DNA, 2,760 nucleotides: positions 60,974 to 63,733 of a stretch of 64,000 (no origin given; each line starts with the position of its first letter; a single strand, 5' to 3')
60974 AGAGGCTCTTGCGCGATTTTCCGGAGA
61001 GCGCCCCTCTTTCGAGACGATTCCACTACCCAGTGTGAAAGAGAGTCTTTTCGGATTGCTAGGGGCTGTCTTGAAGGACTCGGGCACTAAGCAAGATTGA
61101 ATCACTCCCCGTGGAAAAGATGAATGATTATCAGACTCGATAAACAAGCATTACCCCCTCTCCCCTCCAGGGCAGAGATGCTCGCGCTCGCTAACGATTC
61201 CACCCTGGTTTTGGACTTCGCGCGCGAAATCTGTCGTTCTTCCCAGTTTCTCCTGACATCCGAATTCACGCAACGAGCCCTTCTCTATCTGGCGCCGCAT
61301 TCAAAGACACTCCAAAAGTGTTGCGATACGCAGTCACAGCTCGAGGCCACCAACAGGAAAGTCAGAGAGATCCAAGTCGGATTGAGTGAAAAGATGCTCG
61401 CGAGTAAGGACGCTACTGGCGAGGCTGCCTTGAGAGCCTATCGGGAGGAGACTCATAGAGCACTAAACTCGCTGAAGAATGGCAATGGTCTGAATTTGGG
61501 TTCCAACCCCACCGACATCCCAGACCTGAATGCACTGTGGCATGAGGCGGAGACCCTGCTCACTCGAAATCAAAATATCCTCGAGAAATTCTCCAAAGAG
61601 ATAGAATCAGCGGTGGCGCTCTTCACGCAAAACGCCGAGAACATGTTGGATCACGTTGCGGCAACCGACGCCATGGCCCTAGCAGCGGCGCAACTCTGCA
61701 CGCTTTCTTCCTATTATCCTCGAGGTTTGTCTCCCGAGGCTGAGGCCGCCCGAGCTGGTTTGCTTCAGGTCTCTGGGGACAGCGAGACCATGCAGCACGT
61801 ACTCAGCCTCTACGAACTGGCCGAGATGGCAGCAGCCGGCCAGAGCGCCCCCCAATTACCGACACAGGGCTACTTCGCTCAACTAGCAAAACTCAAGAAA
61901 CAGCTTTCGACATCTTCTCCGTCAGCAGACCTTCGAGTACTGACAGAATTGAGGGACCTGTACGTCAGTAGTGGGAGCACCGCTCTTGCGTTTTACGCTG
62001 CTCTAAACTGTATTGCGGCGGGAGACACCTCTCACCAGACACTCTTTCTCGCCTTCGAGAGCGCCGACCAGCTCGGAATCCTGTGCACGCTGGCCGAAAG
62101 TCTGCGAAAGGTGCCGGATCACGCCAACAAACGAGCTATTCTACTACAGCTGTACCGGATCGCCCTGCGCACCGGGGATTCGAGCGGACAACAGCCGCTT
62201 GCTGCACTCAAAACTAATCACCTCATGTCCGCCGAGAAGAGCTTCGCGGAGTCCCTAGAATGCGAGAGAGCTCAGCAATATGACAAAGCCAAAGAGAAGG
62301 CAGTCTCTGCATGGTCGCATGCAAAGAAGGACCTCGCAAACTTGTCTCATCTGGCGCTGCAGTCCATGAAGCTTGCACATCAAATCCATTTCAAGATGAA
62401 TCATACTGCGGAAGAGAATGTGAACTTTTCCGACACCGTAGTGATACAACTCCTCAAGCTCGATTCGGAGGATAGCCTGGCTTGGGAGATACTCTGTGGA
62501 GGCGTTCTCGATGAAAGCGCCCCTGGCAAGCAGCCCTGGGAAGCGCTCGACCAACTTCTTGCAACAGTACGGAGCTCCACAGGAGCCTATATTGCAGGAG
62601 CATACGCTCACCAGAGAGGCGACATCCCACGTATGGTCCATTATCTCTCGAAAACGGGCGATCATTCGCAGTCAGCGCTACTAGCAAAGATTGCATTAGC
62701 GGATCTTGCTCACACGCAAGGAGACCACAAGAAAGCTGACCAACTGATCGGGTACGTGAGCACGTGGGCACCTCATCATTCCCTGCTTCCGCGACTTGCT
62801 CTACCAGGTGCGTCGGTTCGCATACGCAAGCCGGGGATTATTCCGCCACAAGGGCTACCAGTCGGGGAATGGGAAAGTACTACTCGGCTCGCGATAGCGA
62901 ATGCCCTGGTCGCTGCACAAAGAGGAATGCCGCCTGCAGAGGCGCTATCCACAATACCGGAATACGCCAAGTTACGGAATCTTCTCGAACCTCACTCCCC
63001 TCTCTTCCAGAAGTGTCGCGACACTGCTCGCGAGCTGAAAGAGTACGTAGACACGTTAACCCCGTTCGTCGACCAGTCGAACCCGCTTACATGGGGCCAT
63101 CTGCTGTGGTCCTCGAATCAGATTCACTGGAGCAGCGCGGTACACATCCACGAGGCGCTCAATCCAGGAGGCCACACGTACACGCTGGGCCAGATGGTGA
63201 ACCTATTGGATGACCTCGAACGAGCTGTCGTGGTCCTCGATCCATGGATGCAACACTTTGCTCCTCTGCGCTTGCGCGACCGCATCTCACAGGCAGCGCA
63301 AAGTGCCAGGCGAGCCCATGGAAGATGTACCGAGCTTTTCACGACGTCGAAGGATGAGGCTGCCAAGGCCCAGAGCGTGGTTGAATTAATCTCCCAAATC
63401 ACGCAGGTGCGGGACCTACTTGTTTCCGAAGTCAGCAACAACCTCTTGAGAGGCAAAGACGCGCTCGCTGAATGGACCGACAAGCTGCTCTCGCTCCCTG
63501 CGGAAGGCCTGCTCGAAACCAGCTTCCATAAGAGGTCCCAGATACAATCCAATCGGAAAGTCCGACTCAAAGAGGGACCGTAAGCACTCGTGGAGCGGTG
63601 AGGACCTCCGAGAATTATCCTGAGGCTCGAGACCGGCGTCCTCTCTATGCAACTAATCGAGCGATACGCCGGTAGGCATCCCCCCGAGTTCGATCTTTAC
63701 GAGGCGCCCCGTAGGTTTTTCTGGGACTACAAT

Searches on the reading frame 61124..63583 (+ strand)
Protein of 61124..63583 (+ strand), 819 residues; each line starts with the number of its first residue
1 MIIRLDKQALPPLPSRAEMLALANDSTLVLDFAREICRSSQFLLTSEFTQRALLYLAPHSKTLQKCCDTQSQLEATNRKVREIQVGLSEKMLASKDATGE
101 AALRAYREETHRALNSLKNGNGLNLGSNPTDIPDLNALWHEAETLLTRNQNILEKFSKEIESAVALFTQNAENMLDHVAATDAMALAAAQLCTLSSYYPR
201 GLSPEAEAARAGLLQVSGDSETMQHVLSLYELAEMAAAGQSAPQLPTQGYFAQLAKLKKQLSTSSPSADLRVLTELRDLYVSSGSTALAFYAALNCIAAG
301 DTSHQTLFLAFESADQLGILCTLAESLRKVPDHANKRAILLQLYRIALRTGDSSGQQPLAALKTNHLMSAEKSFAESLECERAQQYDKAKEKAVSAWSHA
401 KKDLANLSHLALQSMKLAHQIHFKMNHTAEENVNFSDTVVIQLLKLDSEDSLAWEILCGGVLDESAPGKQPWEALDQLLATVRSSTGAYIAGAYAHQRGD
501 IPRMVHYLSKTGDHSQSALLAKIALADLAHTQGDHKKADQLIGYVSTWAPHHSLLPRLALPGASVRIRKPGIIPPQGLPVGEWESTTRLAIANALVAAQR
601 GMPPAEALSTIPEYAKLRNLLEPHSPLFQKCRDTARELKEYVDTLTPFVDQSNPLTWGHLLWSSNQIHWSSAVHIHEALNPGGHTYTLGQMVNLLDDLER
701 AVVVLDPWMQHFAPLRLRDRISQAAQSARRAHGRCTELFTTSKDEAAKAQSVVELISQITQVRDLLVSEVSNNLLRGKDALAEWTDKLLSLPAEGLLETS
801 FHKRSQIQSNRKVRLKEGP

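Call 4: search_protein_families(library=pfam, proteins=[window:61124-63583:+], max_evalue=0.1)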
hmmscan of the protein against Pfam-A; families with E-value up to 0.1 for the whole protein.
window:61124-63583:+ (819 aa): 2 families
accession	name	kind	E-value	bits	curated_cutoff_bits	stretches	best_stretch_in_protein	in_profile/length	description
PF01327.26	Pep_deformylase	-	0.06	13.4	22.8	0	145-191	4-51/156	Polypeptide deformylase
PF06784.16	UPF0240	-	0.099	13.1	25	0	240-286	31-78/173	Uncharacterised protein family (UPF0240)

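Call 5: search_protein_families(library=padloc, proteins=[window:61124-63583:+], max_evalue=0.1)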
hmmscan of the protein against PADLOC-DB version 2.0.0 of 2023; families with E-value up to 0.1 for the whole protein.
window:61124-63583:+ (819 aa): 0 families

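Call 29: search_protein_families(library=ncbifam, proteins=[window:61124-63583:+], max_evalue=0.1)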
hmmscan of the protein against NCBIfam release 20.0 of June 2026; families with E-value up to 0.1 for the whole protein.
window:61124-63583:+ (819 aa): 0 families

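Call 37: search_protein_families(library=phrogs, proteins=[window:61124-63583:+], max_evalue=0.1)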
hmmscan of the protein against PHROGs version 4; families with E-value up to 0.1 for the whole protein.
window:61124-63583:+ (819 aa): 1 family
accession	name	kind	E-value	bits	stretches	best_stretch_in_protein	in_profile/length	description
phrog_426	-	head and packaging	3.2e-05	25.2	1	76-190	65-173/184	terminase small subunit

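Call 70: find_encoding_contigs(protein=window:61124-63583:+, flank=10000, max_places=3)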
Protein window:61124-63583:+ (819 aa): 2 contigs read that carry it; 2 places shown.
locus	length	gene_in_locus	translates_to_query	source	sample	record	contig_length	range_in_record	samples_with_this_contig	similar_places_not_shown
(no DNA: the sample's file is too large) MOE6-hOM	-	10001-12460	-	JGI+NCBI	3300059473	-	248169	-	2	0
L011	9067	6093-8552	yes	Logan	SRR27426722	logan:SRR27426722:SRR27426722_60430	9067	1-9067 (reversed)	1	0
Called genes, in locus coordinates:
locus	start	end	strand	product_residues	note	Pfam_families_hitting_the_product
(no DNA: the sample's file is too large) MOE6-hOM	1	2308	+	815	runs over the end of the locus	-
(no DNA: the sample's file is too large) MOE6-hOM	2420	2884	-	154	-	-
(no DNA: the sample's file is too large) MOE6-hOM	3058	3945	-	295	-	-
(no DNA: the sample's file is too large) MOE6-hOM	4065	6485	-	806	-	-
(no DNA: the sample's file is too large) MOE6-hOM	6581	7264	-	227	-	-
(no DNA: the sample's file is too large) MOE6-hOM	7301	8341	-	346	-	-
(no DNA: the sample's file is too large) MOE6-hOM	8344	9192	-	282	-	PF13672:PP2C_2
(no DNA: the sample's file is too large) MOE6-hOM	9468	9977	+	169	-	-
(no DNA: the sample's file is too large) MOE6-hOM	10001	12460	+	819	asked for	-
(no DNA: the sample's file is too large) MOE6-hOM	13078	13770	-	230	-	-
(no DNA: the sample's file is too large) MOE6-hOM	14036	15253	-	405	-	PF05496:RuvB_N (weak), PF13191:AAA_16 (weak), PF13401:AAA_22 (faint), PF00004:AAA, PF17862:AAA_lid_3 (weak)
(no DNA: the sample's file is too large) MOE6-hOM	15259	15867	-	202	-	-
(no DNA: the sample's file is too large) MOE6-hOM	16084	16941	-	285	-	PF00089:Trypsin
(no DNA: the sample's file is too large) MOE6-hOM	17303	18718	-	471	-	PF08239:SH3_3 (faint)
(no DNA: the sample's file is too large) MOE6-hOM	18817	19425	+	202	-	-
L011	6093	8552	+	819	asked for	-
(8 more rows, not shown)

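Call 99: search_solved_structures(query=A9, max_evalue=1)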
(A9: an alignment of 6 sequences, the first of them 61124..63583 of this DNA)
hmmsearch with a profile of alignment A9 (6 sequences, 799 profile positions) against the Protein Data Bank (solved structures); distinct sequences matched with E-value up to 1: 35.
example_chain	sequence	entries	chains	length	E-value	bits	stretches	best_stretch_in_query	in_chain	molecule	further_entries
9qhb_A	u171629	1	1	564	2.6e-15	59.3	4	476-543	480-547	Engineered tetratricopeptide repeat protein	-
8bu0_A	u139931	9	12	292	1.9e-11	46.5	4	476-543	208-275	Consensus tetratricopeptide repeat protein | Crystal structure of an 8-repeat consensus TPR superhelix with Zinc. | Monomer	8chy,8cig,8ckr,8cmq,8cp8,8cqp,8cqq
9qhc_A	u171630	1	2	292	3.9e-09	38.9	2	476-543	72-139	Engineered tetratricopeptide repeat protein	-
7obi_A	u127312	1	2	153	5.3e-07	31.8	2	485-543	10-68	CTPR-rv4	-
8ch0_A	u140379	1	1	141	1.5e-06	30.3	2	476-543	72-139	Consensus tetratricopeptide repeat protein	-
9gzg_A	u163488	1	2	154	2.3e-06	29.7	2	476-543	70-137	Engineered CTPR protein with glutamic acids for conductivity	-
2fo7_A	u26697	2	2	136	5.5e-06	28.4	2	476-543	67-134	SYNTHETIC CONSENSUS TPR PROTEIN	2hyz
5fzr_A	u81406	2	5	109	1.6e-05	26.9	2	488-543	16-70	DESIGNED TPR PROTEIN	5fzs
5fzq_A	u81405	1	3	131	4.2e-05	25.5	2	488-543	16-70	DESIGNED TPR PROTEIN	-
6vbu_8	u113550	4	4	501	0.00021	23.2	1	481-544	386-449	Bardet-Biedl syndrome 8 protein | Tetratricopeptide repeat domain 8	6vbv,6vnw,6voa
6xt9_H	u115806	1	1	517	0.0011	20.8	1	481-544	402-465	Tetratricopeptide repeat domain 8 isoform 2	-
1na0_A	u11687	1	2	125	0.0031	19.3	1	477-543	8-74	designed protein CTPR3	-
6eou_A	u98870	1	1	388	0.0032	19.3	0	501-546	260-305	UDP-N-acetylglucosamine--peptide N-acetylglucosaminyltransferase 110 kDa subunit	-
1w3b_A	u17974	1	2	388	0.0037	19.1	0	501-546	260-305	UDP-N-ACETYLGLUCOSAMINE--PEPTIDE N-ACETYLGLUCOSAMINYLTRANSFERASE 110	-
1na3_A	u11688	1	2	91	0.0067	18.2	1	477-544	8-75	designed protein CTPR2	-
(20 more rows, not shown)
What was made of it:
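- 61124..63583 (+): F819: an 819-aa TPR-containing protein, conserved with the cluster. Family profile against PDB consensus TPR proteins, E 2.6e-15 (call 99).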

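Call 100: search_protein_families(library=pfam, alignment_id=A9, max_evalue=0.01)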
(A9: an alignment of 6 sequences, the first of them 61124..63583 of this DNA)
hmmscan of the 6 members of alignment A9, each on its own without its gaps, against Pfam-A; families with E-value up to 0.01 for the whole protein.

A. member 1, window:61124-63583:+ (819 aa): 0 families

B. families by the number of members that match (of 6 scanned): 7 families
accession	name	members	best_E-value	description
PF13428.12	TPR_14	2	0.00054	Tetratricopeptide repeat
PF13181.12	TPR_8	2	0.00062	Tetratricopeptide repeat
PF23914.1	TPR_CcmH_CycH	1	3.6e-05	Cytochrome c-type biogenesis protein H TPR domain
PF07719.23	TPR_2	1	0.00025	Tetratricopeptide repeat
PF14559.12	TPR_19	1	0.00032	Tetratricopeptide repeat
PF13432.12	TPR_16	1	0.0017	Tetratricopeptide repeat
PF13431.12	TPR_17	1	0.0065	Tetratricopeptide repeat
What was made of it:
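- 61124..63583 (+): TPR Pfam hits in several members (call 100).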
